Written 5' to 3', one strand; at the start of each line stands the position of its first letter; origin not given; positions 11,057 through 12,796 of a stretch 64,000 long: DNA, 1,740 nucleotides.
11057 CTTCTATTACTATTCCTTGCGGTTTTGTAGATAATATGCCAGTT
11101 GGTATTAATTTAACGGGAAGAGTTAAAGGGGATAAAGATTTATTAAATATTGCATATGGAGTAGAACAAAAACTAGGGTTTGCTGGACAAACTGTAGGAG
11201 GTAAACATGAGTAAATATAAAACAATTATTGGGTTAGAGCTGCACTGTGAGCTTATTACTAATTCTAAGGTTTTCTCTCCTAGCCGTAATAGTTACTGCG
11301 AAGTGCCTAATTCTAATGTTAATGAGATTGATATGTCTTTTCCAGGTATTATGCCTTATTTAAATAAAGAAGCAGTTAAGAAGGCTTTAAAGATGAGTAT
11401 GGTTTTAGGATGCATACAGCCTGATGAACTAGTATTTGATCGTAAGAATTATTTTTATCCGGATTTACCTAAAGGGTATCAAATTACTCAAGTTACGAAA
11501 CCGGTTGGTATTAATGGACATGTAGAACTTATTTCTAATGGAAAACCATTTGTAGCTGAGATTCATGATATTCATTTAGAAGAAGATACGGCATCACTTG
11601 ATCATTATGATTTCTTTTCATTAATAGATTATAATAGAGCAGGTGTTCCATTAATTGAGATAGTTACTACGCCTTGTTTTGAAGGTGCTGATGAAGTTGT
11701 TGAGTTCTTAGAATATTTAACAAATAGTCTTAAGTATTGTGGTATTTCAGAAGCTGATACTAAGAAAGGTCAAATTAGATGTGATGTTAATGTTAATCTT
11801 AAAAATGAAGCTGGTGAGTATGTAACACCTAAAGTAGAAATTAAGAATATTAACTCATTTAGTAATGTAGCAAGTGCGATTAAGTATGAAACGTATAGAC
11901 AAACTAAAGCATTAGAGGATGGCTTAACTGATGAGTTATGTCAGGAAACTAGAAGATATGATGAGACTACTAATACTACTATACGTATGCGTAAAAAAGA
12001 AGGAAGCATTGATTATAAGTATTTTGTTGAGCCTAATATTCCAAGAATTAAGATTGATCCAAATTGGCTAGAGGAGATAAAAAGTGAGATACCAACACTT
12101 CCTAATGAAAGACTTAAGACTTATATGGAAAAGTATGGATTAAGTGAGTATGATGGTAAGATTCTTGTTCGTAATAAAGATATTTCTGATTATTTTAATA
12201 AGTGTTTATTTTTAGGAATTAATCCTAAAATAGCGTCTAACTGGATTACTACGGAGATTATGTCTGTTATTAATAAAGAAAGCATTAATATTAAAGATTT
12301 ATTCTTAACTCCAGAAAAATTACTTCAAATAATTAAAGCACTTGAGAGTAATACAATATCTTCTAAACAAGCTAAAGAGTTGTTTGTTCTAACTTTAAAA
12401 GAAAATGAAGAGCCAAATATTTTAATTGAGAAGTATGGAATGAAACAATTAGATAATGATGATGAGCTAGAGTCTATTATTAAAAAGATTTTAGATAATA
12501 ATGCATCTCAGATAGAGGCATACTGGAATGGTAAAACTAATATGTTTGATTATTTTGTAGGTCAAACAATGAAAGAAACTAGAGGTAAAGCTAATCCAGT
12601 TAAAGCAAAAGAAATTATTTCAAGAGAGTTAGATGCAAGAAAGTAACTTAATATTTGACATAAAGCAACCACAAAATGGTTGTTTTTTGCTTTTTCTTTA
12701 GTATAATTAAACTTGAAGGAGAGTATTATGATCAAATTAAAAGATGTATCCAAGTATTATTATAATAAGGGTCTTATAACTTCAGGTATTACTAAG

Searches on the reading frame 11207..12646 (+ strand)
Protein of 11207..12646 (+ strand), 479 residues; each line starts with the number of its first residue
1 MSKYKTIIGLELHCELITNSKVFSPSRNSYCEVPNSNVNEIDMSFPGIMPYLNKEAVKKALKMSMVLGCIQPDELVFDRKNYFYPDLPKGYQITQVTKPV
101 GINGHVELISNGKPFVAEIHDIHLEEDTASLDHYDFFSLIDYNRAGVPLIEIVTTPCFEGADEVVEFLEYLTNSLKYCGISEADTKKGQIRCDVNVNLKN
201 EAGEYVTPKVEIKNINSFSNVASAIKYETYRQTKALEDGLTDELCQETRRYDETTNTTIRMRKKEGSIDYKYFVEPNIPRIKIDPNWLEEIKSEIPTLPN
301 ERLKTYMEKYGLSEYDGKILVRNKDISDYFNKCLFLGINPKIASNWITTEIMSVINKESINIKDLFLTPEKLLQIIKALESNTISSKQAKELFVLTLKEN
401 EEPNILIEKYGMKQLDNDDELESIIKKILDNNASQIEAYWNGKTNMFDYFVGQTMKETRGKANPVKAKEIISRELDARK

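Call 68: list_cluster_members(proteins=[window:11207-12646:+, window:14881-17274:+, window:17338-17940:+, window:17975-18946:+, window:19019-20779:+, window:20797-23004:+, window:23283-25046:+])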
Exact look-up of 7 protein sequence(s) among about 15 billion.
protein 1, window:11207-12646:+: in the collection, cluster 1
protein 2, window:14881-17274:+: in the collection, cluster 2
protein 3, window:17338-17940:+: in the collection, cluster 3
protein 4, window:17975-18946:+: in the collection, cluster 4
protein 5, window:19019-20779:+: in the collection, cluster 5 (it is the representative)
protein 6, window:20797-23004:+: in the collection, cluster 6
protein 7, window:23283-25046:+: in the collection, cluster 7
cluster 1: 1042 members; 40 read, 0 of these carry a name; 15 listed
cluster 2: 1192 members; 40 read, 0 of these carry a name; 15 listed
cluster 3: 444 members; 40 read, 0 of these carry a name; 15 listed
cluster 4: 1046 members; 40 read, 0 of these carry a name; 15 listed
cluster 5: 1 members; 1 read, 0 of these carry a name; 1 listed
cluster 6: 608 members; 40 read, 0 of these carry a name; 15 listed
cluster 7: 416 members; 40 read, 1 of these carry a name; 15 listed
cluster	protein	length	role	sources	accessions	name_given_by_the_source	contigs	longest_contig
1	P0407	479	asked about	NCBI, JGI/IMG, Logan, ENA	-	-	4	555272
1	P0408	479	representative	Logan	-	-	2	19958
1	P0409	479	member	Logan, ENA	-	-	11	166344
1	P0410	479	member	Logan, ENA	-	-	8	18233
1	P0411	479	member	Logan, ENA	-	-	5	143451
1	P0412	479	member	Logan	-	-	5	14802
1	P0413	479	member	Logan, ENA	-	-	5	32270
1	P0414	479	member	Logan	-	-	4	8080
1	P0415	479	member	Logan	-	-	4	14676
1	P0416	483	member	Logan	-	-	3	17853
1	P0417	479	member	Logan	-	-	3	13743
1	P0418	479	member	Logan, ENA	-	-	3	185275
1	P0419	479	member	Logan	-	-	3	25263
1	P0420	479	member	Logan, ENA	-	-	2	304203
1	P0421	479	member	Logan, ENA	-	-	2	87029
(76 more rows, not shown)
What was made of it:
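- On SIR2-HerA / DUF4297-HerA defence systems: The exact HerA sequence is on 425 contigs (call 68).
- More than 600 intact alleles exist in an AT-rich genome (call 68).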
